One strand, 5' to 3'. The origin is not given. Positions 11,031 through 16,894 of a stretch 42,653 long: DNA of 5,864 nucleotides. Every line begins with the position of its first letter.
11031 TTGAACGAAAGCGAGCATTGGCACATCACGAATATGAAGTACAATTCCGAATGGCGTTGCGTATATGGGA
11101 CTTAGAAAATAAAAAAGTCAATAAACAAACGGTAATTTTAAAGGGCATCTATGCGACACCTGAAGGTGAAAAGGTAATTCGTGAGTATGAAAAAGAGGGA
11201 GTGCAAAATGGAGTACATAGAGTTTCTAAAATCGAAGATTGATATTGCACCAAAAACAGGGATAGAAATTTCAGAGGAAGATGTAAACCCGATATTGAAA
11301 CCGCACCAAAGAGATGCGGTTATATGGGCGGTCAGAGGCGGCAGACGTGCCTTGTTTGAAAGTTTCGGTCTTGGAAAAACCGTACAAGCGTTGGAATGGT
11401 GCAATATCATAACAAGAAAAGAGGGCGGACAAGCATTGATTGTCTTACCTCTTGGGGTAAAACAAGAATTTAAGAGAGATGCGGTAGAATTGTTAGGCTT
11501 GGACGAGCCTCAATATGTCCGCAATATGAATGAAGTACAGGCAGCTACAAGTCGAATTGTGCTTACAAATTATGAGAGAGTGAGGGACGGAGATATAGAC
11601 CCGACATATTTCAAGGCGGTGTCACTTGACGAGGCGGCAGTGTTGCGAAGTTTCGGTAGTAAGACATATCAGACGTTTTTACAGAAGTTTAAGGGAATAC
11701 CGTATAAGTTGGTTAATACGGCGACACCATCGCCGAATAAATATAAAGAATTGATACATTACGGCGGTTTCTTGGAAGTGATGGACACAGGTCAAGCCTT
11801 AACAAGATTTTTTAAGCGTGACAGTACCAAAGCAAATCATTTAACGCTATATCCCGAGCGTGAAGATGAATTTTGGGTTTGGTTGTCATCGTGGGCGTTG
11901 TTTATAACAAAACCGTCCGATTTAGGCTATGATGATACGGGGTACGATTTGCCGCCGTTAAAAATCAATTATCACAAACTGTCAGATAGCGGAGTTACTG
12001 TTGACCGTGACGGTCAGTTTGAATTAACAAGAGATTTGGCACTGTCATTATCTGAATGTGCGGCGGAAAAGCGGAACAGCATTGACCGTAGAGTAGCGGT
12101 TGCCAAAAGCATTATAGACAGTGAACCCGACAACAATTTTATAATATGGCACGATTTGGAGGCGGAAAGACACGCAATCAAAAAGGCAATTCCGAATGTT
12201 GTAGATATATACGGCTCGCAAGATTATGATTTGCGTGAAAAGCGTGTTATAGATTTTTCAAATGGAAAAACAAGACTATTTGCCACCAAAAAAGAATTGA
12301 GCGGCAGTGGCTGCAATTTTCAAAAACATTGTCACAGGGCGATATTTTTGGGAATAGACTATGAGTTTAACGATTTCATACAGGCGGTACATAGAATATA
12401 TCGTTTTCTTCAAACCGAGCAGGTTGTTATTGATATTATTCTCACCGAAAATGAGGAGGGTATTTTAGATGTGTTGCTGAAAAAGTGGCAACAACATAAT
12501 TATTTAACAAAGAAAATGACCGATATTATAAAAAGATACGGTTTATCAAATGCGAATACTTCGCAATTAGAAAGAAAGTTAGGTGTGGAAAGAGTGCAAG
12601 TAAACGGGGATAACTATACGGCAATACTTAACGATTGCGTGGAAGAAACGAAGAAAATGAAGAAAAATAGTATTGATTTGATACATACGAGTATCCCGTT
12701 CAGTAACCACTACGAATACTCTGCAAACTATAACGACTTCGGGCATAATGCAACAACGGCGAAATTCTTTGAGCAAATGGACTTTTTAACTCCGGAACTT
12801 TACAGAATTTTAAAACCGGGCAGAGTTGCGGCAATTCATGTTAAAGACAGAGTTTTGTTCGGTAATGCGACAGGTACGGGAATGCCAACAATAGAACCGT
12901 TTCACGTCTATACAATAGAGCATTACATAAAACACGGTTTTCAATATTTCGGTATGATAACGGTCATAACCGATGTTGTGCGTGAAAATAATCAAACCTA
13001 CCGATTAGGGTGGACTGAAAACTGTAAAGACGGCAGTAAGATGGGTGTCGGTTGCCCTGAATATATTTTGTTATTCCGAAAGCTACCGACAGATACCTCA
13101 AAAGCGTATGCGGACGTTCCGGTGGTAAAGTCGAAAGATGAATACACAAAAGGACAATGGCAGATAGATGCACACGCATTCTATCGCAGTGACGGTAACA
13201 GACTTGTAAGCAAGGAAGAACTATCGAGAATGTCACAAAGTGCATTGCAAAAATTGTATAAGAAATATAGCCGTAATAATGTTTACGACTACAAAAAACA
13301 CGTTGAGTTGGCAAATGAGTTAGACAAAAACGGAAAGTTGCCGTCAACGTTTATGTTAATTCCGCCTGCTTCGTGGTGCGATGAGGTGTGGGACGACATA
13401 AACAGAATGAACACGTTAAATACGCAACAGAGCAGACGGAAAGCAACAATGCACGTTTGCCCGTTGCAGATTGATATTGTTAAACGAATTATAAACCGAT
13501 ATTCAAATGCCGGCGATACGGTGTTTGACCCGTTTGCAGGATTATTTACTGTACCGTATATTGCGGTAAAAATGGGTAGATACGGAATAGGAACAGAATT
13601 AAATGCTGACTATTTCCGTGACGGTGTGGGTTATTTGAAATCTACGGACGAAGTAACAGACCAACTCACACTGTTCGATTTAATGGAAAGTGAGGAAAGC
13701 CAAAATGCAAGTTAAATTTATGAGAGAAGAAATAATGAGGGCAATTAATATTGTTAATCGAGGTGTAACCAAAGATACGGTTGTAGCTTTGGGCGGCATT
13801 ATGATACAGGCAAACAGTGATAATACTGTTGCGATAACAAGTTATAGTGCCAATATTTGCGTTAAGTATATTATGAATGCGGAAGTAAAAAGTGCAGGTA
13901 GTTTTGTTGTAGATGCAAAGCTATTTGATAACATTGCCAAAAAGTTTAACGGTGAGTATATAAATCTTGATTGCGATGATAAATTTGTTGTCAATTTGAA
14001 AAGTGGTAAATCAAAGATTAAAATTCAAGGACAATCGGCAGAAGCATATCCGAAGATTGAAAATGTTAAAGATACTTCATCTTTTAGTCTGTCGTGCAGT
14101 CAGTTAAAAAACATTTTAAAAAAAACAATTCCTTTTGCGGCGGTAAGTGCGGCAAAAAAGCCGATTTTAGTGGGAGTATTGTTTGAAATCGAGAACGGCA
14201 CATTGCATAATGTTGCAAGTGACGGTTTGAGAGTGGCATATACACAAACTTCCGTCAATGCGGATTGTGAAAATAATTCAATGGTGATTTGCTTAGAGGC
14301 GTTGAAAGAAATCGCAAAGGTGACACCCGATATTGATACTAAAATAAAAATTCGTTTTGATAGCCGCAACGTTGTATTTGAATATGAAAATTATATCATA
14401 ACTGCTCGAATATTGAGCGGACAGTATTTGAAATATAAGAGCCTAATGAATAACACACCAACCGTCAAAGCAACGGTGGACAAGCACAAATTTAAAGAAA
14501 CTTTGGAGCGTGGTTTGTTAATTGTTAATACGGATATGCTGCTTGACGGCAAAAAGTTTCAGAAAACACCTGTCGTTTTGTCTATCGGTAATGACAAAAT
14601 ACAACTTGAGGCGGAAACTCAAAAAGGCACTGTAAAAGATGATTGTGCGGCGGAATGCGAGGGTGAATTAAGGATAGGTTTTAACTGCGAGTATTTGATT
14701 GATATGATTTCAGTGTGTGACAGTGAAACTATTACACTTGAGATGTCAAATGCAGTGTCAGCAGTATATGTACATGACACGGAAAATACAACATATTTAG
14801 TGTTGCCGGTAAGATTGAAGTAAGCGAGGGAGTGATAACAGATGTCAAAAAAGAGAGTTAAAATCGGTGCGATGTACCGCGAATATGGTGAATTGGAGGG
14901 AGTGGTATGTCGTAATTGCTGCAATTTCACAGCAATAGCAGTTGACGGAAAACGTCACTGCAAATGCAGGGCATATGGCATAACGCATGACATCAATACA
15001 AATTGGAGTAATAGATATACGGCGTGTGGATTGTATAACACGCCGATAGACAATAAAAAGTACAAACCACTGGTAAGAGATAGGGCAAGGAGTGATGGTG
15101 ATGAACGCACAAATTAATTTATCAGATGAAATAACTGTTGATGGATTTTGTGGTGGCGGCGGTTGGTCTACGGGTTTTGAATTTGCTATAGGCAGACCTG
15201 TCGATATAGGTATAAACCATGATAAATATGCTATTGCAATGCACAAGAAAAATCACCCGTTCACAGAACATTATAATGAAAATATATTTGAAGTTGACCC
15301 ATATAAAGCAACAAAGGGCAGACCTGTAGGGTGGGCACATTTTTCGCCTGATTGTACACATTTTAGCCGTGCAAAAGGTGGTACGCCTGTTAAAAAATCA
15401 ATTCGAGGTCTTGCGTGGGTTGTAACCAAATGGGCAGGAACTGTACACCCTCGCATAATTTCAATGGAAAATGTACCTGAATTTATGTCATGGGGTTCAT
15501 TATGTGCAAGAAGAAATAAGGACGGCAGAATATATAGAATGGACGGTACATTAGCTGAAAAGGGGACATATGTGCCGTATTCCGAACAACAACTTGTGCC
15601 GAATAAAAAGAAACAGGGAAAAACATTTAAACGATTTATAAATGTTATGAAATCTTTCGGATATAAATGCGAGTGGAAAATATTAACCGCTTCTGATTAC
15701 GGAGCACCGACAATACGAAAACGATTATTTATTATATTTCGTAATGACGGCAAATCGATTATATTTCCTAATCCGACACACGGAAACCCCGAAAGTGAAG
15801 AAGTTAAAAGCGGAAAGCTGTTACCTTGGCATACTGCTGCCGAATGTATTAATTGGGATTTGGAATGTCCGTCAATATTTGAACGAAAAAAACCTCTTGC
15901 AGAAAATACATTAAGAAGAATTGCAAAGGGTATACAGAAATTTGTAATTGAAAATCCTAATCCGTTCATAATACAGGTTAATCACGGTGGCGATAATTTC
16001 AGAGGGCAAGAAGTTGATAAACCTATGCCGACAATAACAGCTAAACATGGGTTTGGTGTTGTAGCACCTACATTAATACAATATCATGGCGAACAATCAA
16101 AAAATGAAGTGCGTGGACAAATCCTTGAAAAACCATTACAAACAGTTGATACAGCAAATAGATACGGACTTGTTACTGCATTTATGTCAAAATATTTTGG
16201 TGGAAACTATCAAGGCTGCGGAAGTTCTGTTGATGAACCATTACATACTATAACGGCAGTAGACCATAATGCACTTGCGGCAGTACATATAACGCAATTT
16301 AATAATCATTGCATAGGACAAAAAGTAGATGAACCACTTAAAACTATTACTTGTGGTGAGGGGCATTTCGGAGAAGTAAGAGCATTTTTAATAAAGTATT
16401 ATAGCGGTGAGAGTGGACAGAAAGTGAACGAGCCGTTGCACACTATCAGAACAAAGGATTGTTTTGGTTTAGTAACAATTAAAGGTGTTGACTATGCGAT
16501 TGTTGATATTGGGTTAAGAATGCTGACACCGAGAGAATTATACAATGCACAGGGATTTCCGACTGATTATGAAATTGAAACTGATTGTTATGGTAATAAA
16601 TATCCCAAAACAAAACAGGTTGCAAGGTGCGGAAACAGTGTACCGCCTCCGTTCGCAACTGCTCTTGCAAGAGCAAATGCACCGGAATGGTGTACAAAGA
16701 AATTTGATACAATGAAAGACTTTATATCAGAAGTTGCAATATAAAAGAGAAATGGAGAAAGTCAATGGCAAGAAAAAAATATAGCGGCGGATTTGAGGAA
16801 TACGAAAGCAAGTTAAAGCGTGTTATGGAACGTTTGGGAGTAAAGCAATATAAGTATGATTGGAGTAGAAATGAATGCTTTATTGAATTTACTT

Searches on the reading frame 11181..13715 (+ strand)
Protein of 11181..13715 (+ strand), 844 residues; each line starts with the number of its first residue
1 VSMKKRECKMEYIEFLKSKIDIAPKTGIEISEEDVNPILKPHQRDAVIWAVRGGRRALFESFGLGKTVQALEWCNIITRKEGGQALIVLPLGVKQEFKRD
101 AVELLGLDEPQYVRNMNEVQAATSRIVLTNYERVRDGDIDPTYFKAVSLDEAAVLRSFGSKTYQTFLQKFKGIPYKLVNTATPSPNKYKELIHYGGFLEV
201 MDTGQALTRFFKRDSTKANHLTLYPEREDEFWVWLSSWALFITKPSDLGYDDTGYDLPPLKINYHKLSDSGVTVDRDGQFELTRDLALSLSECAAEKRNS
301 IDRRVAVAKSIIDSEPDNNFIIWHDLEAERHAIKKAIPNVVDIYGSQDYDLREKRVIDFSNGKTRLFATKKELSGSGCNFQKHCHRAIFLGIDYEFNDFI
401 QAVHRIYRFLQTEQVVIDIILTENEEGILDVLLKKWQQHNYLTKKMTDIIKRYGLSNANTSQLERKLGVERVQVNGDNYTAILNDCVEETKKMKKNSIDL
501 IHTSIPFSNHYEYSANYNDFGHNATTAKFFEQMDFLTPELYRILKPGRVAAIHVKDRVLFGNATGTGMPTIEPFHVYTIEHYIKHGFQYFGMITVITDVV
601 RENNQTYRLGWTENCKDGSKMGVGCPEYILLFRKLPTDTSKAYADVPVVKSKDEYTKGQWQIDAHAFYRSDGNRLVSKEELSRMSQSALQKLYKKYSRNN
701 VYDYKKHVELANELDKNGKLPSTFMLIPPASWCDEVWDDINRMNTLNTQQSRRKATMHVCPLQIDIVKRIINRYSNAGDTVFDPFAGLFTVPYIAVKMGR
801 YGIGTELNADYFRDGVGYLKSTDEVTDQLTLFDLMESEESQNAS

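Call 79: search_protein_families(library=phrogs, max_evalue=0.001, proteins=[window:11181-13715:+])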
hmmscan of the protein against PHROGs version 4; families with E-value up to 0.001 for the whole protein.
window:11181-13715:+ (844 aa): 12 families
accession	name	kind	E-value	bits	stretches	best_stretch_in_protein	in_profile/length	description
phrog_16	-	DNA, RNA and nucleotide metabolism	1.2e-119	402.1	1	27-842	261-932/986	DNA helicase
phrog_62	-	DNA, RNA and nucleotide metabolism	2.7e-39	135.5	1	30-480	688-1160/1881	DNA helicase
phrog_67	-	other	7e-30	105.7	1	435-830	85-354/743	DNA methyltransferase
phrog_31240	-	unknown function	6.8e-15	56.2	1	10-63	2-54/89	-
phrog_498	-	other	2e-09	37.5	1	749-811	350-412/633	DNA methyltransferase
phrog_6025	-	other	2.1e-07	31.8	1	473-574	6-87/192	DNA methyltransferase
phrog_3008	-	other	7e-07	29.8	1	749-816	143-208/244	DNA methyltransferase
phrog_11354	-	unknown function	1.3e-06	29.1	1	355-445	15-107/116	-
phrog_6952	-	other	3.1e-06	28.1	1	755-816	111-172/181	DNA methyltransferase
phrog_18293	-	other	8.5e-06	26.7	1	751-825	40-113/119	methyltransferase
phrog_18146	-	other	2.2e-05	24.5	1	764-833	55-127/452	DNA methyltransferase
phrog_12517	-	unknown function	8.4e-05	22.9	0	772-810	100-138/316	-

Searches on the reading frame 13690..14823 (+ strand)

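Call 79: search_protein_families(library=phrogs, max_evalue=0.001, proteins=[window:13690-14823:+])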
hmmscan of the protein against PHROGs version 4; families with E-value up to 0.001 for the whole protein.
window:13690-14823:+ (377 aa): 1 family
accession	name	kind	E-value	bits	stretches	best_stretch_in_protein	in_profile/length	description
phrog_947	-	DNA, RNA and nucleotide metabolism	8.8e-53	180.5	1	5-376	2-365/368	DNA polymerase processivity factor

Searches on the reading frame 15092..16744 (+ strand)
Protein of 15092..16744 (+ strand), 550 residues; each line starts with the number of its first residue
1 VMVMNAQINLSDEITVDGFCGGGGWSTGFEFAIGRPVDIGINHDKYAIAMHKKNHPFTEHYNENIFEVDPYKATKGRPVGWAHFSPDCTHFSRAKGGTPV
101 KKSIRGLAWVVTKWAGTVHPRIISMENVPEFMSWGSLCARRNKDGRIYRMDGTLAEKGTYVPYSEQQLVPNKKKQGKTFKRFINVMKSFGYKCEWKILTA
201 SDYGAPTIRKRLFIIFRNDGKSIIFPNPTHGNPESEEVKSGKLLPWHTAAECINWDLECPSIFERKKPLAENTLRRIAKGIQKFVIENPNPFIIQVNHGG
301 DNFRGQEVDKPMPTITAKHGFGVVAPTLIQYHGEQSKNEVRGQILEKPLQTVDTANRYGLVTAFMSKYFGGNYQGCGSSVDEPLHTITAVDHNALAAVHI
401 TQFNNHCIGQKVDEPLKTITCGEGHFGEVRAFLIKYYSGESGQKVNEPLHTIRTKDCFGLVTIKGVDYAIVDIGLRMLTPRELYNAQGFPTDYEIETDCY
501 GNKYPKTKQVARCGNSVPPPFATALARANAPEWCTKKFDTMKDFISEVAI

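Call 79: search_protein_families(library=phrogs, max_evalue=0.001, proteins=[window:15092-16744:+])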
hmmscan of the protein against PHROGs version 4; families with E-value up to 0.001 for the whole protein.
window:15092-16744:+ (550 aa): 7 families
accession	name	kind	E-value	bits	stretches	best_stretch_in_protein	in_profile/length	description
phrog_116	-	other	5.7e-99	333.5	1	3-537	198-497/779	DNA methyltransferase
phrog_23072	-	other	3.7e-63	215.4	2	378-537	211-395/400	DNA methyltransferase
phrog_29443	-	unknown function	1.2e-50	173.1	1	13-140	3-130/273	-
phrog_363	-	other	1.1e-34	121.1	1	16-230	57-227/327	DNA methyltransferase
phrog_13621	-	unknown function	4.8e-32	111.4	1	458-542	37-121/121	-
phrog_5999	-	other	6.3e-25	88.3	1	14-111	4-103/109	DNA methyltransferase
phrog_32758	-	other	1.5e-05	25.8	1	186-215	12-41/154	DNA methyltransferase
